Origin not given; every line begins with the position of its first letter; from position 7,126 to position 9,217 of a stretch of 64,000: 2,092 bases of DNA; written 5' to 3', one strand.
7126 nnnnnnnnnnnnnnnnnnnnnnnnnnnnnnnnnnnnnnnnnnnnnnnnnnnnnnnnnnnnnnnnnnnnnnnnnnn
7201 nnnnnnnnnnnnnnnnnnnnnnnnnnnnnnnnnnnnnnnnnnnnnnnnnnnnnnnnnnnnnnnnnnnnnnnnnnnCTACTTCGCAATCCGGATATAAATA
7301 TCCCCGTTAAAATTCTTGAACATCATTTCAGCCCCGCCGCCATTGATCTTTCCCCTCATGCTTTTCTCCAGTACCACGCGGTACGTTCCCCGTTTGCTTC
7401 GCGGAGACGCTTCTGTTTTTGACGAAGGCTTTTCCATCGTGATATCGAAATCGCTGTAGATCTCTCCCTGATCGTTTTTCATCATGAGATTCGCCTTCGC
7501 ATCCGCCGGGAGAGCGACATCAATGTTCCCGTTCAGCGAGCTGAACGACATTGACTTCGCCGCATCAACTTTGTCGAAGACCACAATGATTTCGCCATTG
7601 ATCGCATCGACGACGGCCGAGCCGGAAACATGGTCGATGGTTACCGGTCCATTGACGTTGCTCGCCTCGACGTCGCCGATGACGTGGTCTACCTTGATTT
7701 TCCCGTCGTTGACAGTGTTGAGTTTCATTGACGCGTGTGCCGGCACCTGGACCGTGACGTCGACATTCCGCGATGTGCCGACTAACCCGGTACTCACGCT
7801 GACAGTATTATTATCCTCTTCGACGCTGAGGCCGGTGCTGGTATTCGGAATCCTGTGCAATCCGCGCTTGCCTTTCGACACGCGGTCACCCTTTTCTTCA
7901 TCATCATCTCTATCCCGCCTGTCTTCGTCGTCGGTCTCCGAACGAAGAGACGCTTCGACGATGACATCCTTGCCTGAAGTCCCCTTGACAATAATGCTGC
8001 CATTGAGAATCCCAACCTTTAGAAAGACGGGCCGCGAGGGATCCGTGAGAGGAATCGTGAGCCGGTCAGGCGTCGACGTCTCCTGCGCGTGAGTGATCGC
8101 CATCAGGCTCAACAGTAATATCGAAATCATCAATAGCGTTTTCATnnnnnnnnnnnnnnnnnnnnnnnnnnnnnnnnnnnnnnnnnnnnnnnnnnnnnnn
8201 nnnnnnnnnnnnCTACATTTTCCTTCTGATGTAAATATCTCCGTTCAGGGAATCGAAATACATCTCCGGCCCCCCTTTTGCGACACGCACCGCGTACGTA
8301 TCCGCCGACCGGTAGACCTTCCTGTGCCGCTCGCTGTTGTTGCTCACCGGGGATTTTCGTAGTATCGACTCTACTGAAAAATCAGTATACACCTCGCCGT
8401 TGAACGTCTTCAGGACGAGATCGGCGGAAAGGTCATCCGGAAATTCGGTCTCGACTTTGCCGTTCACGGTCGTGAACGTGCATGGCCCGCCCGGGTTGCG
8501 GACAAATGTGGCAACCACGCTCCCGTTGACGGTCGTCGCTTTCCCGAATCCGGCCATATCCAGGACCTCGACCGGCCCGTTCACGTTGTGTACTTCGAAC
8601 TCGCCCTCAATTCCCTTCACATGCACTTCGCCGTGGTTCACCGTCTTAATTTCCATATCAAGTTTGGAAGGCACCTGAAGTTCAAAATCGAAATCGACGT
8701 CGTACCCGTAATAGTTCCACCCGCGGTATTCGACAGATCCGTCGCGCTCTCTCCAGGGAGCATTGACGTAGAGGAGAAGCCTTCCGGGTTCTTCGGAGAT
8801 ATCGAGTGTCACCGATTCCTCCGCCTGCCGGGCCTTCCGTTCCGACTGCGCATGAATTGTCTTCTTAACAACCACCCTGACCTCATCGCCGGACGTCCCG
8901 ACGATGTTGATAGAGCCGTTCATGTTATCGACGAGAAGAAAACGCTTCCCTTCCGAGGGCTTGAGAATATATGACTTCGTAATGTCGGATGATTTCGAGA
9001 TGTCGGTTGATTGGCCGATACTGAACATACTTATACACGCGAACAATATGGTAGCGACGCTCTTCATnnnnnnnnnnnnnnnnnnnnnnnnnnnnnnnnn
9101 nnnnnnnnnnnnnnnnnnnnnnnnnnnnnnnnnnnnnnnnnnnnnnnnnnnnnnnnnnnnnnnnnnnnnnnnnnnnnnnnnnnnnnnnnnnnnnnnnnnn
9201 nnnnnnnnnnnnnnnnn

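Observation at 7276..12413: ECF sigma / zf-HC2-HEAT anti-sigma / tandem DUF4097 operon behind a beta-lactamase-fold serine hydrolase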

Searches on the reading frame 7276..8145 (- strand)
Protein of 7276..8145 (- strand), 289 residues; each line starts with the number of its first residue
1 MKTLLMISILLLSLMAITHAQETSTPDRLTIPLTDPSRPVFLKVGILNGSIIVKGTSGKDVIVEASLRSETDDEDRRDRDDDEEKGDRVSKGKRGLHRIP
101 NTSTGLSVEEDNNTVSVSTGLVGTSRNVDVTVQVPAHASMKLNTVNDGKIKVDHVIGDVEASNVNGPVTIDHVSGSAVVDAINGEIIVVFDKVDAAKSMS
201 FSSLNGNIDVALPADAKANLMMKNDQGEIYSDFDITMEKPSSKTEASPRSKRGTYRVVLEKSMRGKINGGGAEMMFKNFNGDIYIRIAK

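Call 3: search_protein_families(library=pfam, proteins=[window:7276-8145:-], max_evalue=0.01)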
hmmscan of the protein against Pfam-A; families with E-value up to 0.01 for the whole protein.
window:7276-8145:- (289 aa): 0 families

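Call 4: search_protein_families(library=ncbifam, proteins=[window:7276-8145:-], max_evalue=0.01)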
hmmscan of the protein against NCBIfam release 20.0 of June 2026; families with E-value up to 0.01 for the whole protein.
window:7276-8145:- (289 aa): 2 families
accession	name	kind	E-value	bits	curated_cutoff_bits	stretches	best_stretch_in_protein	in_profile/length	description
NF049997.1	LiaG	equivalog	6.3e-10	38.7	285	1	146-260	166-278/286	LiaG family protein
NF038025.1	dapto_LiaX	exception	8.8e-10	37.9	350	1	127-232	364-468/512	daptomycin-sensing surface protein LiaX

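Call 31: find_homologous_proteins(query=window:7276-8145:-)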
Query window:7276-8145:- (289 aa): 1860 proteins with E <= 0.001 among 3243 candidates; the best 120 are listed.
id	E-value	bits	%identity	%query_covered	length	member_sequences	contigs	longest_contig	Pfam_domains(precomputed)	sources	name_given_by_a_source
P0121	6.5e-176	601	100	98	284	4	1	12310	-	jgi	-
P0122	9.6e-94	332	59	93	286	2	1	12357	PF13349.13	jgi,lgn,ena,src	jgi:DUF4097 and DUF4098 domain-containing protein YvlB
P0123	1.6e-92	328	56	100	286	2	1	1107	-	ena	-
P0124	8.7e-92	325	55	100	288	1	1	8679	-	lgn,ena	-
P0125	4.0e-91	323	55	99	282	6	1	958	-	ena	-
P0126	1.2e-90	322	54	100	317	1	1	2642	-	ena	-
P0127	1.2e-90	322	59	93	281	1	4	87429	-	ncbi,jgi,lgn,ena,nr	ncbi:MAG TPA: hypothetical protein VES59_06985 [Bacteroidota bacterium]|nr:hypothetical protein [Bac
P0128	2.4e-90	321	58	100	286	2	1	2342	PF13349.13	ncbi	-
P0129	2.4e-89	317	57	100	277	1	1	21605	PF13349.13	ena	-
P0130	2.6e-89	317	57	93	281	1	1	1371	-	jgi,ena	-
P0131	9.8e-89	315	60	93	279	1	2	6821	-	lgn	-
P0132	1.8e-88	315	55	99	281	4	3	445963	-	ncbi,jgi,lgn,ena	ncbi:MAG TPA: hypothetical protein VI215_07215 [Bacteroidota bacterium]|jgi:hypothetical protein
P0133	1.8e-88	315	55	98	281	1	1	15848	PF13349.13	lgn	-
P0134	3.6e-88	314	52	99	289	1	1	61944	PF13349.13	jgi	-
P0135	3.7e-88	314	54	99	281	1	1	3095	-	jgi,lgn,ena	-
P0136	4.1e-88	313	55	99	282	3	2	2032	PF13349.13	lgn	-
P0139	2.2e-87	311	54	99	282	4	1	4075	PF13349.13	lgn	-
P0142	3.1e-87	311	56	91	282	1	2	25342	PF13349.13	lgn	-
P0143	5.9e-87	310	55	100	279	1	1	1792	PF13349.13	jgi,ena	-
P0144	7.5e-87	309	56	100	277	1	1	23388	PF13349.13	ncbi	ncbi:MAG: DUF4097 family beta strand repeat-containing protein [Bacteroidota bacterium]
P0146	2.1e-86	308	54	100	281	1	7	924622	PF13349.13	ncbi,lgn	-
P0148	2.2e-86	308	53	99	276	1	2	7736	PF13349.13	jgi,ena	jgi:DUF4097 and DUF4098 domain-containing protein YvlB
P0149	3.0e-86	307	52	100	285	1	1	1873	PF13349.13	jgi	jgi:hypothetical protein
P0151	3.5e-86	307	55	100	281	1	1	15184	PF13349.13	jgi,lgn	jgi:hypothetical protein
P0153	5.0e-86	307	56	100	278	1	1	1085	PF13349.13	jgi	jgi:hypothetical protein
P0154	5.1e-86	307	53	100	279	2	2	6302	PF13349.13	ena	-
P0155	7.1e-86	306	57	93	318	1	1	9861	PF13349.13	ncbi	-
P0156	1.2e-85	305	52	100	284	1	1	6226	PF13349.13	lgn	-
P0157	1.3e-85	305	54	99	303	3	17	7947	PF13349.13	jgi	jgi:hypothetical protein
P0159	2.7e-85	304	54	97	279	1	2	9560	PF13349.13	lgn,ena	-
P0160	7.7e-85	303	52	100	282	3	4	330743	PF13349.13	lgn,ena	-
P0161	7.7e-85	303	51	100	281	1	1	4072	PF13349.13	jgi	jgi:DUF4097 and DUF4098 domain-containing protein YvlB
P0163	2.2e-84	301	56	97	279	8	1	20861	PF13349.13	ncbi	-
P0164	3.1e-84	301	52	99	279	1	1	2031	PF13349.13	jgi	jgi:DUF4097 and DUF4098 domain-containing protein YvlB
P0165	2.0e-83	298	55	95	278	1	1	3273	PF13349.13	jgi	jgi:hypothetical protein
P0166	2.0e-83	298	54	97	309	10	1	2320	PF13349.13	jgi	jgi:hypothetical protein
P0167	2.1e-83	298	53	99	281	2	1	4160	PF13349.13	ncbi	-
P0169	2.3e-83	298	54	91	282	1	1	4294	PF13349.13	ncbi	-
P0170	2.3e-83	298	54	100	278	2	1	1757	PF13349.13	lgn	-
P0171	2.4e-83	298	52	99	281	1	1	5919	PF13349.13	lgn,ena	-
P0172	6.9e-83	296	55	90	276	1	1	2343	PF13349.13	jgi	jgi:hypothetical protein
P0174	1.2e-82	296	52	100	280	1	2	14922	PF13349.13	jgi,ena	-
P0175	1.7e-82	295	52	100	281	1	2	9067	PF13349.13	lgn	-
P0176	3.3e-82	294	54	92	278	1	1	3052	PF13349.13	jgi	jgi:DUF4097 and DUF4098 domain-containing protein YvlB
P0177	3.4e-82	294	52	100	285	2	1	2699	PF13349.13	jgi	-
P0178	4.3e-82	294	55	100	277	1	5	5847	PF13349.13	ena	-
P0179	4.3e-82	294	55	99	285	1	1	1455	PF13349.13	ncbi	ncbi:MAG: DUF4097 family beta strand repeat-containing protein [Bacteroidota bacterium]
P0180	5.7e-82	293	52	93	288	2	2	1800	PF13349.13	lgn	-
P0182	6.8e-82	293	53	99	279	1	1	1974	PF13349.13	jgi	jgi:DUF4097 and DUF4098 domain-containing protein YvlB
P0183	7.0e-82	293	51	100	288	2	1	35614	PF13349.13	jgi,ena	-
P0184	9.7e-82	293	55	90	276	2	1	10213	PF13349.13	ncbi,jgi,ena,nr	ncbi:MAG TPA: DUF4097 family beta strand repeat-containing protein [Bacteroidota bacterium]|nr:DUF40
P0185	1.5e-81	292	51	99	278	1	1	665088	PF13349.13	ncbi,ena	-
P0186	1.6e-81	292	52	99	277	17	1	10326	PF13349.13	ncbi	-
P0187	1.7e-81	292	50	99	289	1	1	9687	PF13349.13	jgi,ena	-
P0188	1.9e-81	292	50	93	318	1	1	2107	PF13349.13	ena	-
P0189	2.1e-81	291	52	91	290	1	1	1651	PF13349.13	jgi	-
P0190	2.9e-81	291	56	90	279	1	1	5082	PF13349.13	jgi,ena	-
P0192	4.7e-81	290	52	100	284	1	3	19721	PF13349.13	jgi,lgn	-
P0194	8.4e-81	289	53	99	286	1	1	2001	PF13349.13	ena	-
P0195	1.3e-80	289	52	97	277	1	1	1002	PF13349.13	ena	-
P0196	1.9e-80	288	51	99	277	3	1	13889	PF13349.13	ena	-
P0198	2.3e-80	288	50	99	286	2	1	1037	PF13349.13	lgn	-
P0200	2.6e-80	288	49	99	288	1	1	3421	PF13349.13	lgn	-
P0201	4.1e-80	287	54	96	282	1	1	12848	PF13349.13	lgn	-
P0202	5.4e-80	287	48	99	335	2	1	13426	PF13349.13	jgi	jgi:hypothetical protein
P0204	7.7e-80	286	52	95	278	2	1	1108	PF13349.13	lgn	-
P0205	1.0e-79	286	52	98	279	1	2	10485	PF13349.13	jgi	jgi:hypothetical protein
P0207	1.2e-79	286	50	99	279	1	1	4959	PF13349.13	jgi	jgi:hypothetical protein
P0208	1.2e-79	286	50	100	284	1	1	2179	PF13349.13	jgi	-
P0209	1.3e-79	286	54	94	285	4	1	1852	PF13349.13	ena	-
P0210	1.4e-79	285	52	100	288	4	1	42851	PF13349.13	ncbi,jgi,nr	ncbi:MAG TPA: DUF4097 family beta strand repeat-containing protein [Bacteroidota bacterium]|nr:DUF40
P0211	1.5e-79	285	51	98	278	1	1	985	PF13349.13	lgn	-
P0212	1.5e-79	285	50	100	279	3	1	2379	PF13349.13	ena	-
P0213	1.6e-79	285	49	98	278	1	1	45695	PF13349.13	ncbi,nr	ncbi:MAG: DUF4097 family beta strand repeat protein [Ignavibacteriales bacterium]|nr:DUF4097 family 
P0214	1.8e-79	285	50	99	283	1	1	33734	PF13349.13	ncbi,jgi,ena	-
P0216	1.9e-79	285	50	95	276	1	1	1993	PF13349.13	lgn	-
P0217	2.0e-79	285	52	99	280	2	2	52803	PF13349.13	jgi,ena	-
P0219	2.2e-79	285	50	95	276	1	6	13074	PF13349.13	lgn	-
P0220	3.0e-79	284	51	98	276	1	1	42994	PF13349.13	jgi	jgi:DUF4097 and DUF4098 domain-containing protein YvlB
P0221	3.1e-79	284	51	99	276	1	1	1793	PF13349.13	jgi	jgi:DUF4097 and DUF4098 domain-containing protein YvlB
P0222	3.1e-79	284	52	99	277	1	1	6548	PF13349.13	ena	-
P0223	3.2e-79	284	52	97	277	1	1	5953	PF13349.13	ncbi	-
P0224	3.2e-79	284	50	95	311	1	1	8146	PF13349.13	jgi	jgi:hypothetical protein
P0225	3.8e-79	284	50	98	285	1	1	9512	PF13349.13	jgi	jgi:hypothetical protein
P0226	4.3e-79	284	49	100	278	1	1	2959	PF13349.13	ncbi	-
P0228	5.8e-79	283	49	98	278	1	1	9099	PF13349.13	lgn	-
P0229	6.3e-79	283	52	97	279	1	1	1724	PF13349.13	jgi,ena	-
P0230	6.4e-79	283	50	98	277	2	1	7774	PF13349.13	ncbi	-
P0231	6.6e-79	283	52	100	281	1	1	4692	PF13349.13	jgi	jgi:hypothetical protein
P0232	7.6e-79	283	52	95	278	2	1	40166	PF13349.13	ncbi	-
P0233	7.8e-79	283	50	100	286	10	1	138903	PF13349.13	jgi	-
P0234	1.0e-78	283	53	95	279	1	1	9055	PF13349.13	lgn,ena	-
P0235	1.2e-78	282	55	90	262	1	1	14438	PF13349.13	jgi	jgi:hypothetical protein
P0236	1.2e-78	282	49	96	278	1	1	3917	PF13349.13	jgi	jgi:hypothetical protein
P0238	1.4e-78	282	49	100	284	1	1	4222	PF13349.13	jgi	jgi:hypothetical protein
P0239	1.4e-78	282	52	97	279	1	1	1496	PF13349.13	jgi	-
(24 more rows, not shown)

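Call 42: predict_structure(alignment_id=A4)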
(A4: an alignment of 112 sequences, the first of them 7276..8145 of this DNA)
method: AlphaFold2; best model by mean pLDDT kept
length: 289 residues; sequences in the alignment: 112
mean_pLDDT: 89.4   pTM: 0.81
mean pLDDT of the five models: 89.4, 88.1, 87.7, 87.0, 86.9
residues with pLDDT >= 90: 209; 70-90: 36; 50-70: 44; < 50: 0
segments of 3 or more residues with pLDDT < 50: none
pLDDT, mean of each block of 10 residues (from residue 1): 88 85 82 97 97 98 92 60 56 67 90 96 90 98 97 98 98 98 98 98 98 98 97 94 68 64 95 98 97
secondary structure, 60 per line:
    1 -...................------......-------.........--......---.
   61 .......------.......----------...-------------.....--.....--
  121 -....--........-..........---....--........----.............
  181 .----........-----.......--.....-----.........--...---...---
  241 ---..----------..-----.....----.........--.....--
elements in order: H2-20 E27-32 E40-48 E51-56 E60-67 H74-80 E107-111 E114-118 H122-125 E128-135 E137-146 E150-153 E156-163 E168-181 E186-193 E199-205 E208-212 E218-226 E229-231 E235-237 E263-267 E272-280 E283-287

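Call 45: fold_search(model_id=the predicted structure, library=pdb)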
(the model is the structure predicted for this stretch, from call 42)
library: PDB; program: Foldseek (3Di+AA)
matches with E <= 10: 23; with E <= 0.001: 1
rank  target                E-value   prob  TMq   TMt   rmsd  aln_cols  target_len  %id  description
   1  4qrk                  1.7e-08  1.00  0.39  0.49   8.2       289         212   10  Crystal structure of a putative cell adhesion protein (CLOSPO_03726) from Clostridium sporogenes ATCC 15579 at 1.95 A re (released 2014-07-23)
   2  3pet_A                1.0e-03  1.00  0.41  0.52   5.8       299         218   10  Crystal structure of a putative adhesin (BF0245) from Bacteroides fragilis NCTC 9343 at 2.07 A resolution (released 2011-02-09)
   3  3lyc_A                2.6e-03  0.96  0.29  0.33  10.3       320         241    9  Crystal structure of Putative pectinase (YP_001304412.1) from Parabacteroides distasonis ATCC 8503 at 2.30 A resolutio (released 2010-03-16)
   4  3ljy_B                7.6e-03  0.80  0.26  0.29  10.4       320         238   10  Crystal structure of putative adhesin (YP_001304413.1) from Parabacteroides distasonis ATCC 8503 at 2.41 A resolution (released 2010-03-02)
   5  3jx8_D                9.4e-03  0.92  0.31  0.34   9.2       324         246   10  Crystal structure of Putative lipid binding protein (YP_001304415.1) from Parabacteroides distasonis ATCC 8503 at 2.16 (released 2009-11-10)
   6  3lyc_D                1.6e-02  0.72  0.26  0.29  10.1       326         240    8  Crystal structure of Putative pectinase (YP_001304412.1) from Parabacteroides distasonis ATCC 8503 at 2.30 A resolutio (released 2010-03-16)
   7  3ljy_A                1.6e-02  0.60  0.24  0.28  11.0       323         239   10  Crystal structure of putative adhesin (YP_001304413.1) from Parabacteroides distasonis ATCC 8503 at 2.41 A resolution (released 2010-03-02)
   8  3jx8_A                2.0e-02  0.82  0.30  0.33   9.4       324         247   10  Crystal structure of Putative lipid binding protein (YP_001304415.1) from Parabacteroides distasonis ATCC 8503 at 2.16 (released 2009-11-10)
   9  4opw_A                2.1e-02  0.41  0.22  0.24  11.2       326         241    8  Crystal structure of a putative adhesin (PARMER_02777) from Parabacteroides merdae ATCC 43184 at 1.75 A resolution (released 2014-04-02)
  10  3lyc_N                2.9e-02  0.47  0.21  0.24  13.2       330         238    8  Crystal structure of Putative pectinase (YP_001304412.1) from Parabacteroides distasonis ATCC 8503 at 2.30 A resolutio (released 2010-03-16)
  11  4opw_B                3.3e-02  0.57  0.27  0.30  10.1       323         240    9  Crystal structure of a putative adhesin (PARMER_02777) from Parabacteroides merdae ATCC 43184 at 1.75 A resolution (released 2014-04-02)
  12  3lyc_P                4.3e-02  0.57  0.25  0.29  10.2       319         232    8  Crystal structure of Putative pectinase (YP_001304412.1) from Parabacteroides distasonis ATCC 8503 at 2.30 A resolutio (released 2010-03-16)
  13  7muc_AM               4.3e-02  0.20  0.18  0.18  15.3       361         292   11  Legionella pneumophila Dot/Icm T4SS C1 Reconstruction (released 2021-10-06)
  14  3lyc_J                5.9e-02  0.51  0.26  0.30  10.7       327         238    8  Crystal structure of Putative pectinase (YP_001304412.1) from Parabacteroides distasonis ATCC 8503 at 2.30 A resolutio (released 2010-03-16)
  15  3lyc_F                9.8e-02  0.44  0.26  0.30  10.2       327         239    8  Crystal structure of Putative pectinase (YP_001304412.1) from Parabacteroides distasonis ATCC 8503 at 2.30 A resolutio (released 2010-03-16)
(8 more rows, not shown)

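Call 58: find_encoding_contigs(protein=P0121, flank=8000, max_places=2)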
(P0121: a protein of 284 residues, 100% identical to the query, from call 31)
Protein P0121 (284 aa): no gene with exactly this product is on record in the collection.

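Call 64: search_protein_families(library=padloc, proteins=[window:7276-8145:-], max_evalue=0.001)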
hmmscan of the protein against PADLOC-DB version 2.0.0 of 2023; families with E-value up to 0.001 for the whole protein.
window:7276-8145:- (289 aa): 0 families

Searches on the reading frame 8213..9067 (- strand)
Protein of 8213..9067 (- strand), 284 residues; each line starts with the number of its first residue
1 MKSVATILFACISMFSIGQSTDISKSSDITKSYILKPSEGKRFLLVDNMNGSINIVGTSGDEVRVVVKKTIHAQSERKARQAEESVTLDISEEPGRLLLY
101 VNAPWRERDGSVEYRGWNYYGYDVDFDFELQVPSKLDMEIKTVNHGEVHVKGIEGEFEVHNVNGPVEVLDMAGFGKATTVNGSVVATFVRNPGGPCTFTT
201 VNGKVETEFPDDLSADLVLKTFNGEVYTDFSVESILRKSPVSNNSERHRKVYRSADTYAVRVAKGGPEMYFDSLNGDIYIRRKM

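Call 3: search_protein_families(library=pfam, proteins=[window:8213-9067:-], max_evalue=0.01)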
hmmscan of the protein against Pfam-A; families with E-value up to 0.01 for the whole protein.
window:8213-9067:- (284 aa): 1 family
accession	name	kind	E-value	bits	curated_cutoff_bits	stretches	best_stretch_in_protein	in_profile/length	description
PF13349.12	DUF4097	-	0.0042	16.9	22.9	0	144-251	125-237/247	Toastrack DUF4097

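Call 4: search_protein_families(library=ncbifam, proteins=[window:8213-9067:-], max_evalue=0.01)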
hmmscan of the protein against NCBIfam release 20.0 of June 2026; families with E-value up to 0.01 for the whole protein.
window:8213-9067:- (284 aa): 1 family
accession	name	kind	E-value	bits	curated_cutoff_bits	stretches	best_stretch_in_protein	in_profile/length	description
NF038025.1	dapto_LiaX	exception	6.6e-05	21.8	350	1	138-239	377-478/512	daptomycin-sensing surface protein LiaX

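Call 64: search_protein_families(library=padloc, proteins=[window:8213-9067:-], max_evalue=0.001)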
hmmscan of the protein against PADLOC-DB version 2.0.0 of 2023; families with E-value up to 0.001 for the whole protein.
window:8213-9067:- (284 aa): 0 families
